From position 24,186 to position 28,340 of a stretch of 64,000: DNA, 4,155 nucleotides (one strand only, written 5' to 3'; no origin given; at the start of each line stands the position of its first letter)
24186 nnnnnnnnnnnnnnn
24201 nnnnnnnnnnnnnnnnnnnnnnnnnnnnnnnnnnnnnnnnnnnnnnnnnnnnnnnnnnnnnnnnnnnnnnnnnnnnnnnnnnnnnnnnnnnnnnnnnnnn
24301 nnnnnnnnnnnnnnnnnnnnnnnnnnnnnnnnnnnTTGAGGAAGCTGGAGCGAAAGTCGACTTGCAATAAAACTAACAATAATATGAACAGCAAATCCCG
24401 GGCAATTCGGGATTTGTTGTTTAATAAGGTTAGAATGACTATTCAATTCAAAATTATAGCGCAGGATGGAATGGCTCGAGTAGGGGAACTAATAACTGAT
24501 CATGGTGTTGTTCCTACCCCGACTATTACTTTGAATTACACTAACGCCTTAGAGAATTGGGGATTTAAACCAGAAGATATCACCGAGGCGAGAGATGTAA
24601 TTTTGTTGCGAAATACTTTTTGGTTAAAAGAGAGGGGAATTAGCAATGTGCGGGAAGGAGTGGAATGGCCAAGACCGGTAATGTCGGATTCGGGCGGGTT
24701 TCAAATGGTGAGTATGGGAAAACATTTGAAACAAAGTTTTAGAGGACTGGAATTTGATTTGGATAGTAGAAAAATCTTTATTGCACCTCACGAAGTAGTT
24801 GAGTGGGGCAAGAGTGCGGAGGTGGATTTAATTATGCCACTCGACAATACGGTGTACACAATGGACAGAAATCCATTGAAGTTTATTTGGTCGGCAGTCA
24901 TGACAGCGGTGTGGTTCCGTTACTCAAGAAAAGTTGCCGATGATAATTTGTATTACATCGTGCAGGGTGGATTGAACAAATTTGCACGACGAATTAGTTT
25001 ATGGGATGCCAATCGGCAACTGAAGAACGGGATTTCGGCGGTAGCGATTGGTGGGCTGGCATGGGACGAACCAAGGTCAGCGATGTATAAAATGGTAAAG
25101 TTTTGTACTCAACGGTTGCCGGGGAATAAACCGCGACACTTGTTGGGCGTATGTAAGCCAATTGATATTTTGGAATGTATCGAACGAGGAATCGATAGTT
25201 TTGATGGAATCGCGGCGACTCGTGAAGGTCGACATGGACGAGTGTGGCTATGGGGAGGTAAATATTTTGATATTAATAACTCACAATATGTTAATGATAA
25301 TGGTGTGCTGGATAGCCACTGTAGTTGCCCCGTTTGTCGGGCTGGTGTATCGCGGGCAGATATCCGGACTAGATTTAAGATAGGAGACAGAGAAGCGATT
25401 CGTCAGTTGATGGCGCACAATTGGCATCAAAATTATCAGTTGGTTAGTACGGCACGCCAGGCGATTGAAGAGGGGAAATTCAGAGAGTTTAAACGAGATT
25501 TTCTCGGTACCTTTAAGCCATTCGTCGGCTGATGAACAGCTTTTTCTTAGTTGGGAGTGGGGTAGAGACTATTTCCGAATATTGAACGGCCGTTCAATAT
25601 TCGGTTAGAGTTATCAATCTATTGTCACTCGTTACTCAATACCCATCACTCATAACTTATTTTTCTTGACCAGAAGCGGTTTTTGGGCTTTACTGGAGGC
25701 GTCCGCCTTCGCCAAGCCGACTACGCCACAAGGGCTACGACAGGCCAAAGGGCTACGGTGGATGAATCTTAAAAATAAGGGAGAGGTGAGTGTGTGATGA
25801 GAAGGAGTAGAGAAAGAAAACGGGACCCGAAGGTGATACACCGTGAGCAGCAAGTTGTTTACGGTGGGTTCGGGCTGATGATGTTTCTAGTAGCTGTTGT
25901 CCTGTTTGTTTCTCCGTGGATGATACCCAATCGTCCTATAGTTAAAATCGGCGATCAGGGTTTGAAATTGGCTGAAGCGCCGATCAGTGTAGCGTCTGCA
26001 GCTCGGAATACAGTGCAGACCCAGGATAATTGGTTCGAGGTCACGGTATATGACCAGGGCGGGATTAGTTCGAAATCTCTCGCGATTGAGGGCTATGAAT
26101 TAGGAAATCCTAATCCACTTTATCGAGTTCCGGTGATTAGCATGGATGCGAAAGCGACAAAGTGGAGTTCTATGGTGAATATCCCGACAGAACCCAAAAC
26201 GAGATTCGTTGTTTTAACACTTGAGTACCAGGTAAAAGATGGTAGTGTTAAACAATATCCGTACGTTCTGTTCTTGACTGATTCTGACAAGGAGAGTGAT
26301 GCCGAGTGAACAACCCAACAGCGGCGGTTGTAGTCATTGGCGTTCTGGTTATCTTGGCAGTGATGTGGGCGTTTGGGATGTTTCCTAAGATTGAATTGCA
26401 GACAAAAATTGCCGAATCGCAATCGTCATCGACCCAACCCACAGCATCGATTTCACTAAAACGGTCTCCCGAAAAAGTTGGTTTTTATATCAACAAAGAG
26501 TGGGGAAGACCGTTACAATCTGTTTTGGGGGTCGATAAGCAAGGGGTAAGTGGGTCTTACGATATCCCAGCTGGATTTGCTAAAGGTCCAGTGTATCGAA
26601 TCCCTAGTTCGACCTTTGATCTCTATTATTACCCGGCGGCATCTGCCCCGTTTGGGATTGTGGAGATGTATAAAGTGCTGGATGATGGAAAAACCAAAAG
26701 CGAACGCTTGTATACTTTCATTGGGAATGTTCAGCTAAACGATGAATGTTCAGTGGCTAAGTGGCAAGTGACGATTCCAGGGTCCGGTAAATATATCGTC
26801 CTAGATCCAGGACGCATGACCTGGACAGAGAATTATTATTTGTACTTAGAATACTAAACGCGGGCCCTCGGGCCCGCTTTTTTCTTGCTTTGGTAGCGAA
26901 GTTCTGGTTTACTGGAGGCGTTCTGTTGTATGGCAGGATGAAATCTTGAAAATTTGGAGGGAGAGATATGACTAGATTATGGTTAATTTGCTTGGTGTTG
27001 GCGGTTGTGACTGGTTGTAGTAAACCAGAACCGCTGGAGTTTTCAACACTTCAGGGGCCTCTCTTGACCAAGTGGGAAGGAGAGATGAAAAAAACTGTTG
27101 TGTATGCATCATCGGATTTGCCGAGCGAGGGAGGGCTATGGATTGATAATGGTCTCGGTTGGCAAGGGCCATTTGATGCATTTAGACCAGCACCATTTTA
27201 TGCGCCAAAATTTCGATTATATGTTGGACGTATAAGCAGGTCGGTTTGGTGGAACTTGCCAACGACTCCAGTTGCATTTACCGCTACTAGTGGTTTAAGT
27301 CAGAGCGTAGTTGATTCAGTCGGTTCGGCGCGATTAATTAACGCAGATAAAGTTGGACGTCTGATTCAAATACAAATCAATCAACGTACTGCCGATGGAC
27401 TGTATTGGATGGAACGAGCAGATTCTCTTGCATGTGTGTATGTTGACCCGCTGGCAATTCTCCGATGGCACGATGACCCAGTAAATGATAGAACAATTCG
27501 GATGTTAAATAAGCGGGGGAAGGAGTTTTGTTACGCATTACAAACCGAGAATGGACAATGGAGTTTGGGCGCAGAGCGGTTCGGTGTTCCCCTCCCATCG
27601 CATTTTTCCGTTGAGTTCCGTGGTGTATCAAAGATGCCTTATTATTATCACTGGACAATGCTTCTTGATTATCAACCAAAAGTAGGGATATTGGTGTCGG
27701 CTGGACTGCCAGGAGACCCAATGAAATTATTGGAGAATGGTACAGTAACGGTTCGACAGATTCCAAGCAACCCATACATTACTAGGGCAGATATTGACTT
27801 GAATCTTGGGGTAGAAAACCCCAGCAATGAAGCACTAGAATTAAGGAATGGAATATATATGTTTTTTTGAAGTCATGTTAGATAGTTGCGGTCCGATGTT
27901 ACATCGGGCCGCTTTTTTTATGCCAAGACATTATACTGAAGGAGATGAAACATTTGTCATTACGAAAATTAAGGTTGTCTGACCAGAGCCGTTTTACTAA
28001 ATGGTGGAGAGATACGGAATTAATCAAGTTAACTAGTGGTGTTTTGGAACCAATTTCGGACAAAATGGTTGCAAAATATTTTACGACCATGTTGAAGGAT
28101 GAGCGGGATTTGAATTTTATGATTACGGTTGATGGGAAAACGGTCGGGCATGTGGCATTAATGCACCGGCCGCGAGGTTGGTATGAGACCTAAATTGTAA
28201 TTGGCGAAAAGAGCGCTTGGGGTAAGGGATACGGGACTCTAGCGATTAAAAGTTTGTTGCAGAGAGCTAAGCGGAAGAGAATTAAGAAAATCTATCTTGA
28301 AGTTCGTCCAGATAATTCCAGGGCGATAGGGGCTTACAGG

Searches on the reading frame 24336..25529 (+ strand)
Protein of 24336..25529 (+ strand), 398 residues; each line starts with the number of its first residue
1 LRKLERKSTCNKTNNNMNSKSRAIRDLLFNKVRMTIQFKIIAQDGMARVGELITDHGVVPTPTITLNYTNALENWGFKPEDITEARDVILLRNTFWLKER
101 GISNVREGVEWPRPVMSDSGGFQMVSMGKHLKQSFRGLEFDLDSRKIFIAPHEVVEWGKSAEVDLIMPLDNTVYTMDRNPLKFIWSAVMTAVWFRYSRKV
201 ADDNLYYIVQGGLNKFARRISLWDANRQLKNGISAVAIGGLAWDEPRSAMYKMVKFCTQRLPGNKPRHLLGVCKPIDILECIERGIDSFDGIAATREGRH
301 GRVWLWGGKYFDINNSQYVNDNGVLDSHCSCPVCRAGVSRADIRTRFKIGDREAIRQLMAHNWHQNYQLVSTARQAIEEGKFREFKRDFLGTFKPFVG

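Call 6: search_protein_families(library=ncbifam, proteins=[window:24336-25529:+], max_evalue=0.01)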
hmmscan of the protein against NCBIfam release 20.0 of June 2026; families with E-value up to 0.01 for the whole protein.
window:24336-25529:+ (398 aa): 5 families
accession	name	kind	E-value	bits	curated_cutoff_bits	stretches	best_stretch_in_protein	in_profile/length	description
TIGR00449.1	tgt_general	superfamily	9.4e-63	212.3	47.6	1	38-390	1-359/367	tRNA-guanine transglycosylase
TIGR00430.1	Q_tRNA_tgt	equivalog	4e-59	200.4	306.75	1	38-391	1-361/368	tRNA guanosine(34) transglycosylase Tgt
TIGR00432.2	arcsn_tRNA_tgt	equivalog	1.2e-19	70.1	350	1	38-384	1-325/441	tRNA guanosine(15) transglycosylase TgtA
NF040592.1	tRNA_mod_ArcS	equivalog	9.9e-08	31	440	1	247-385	111-228/575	archaeosine synthase subunit alpha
NF041059.1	DpdA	equivalog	0.0082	15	200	0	222-296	187-261/406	tRNA-guanine transglycosylase DpdA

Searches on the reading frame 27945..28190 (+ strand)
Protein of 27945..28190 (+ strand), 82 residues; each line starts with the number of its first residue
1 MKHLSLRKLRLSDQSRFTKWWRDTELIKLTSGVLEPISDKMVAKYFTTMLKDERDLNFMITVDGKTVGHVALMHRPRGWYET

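Call 7: search_protein_families(library=pfam, proteins=[window:27945-28190:+], max_evalue=0.1)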
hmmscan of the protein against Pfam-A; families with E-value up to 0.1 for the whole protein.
window:27945-28190:+ (82 aa): 1 family
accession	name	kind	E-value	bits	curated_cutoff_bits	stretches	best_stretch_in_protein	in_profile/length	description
PF13302.13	Acetyltransf_3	-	0.00042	21.5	25.4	1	4-76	2-75/138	Acetyltransferase (GNAT) domain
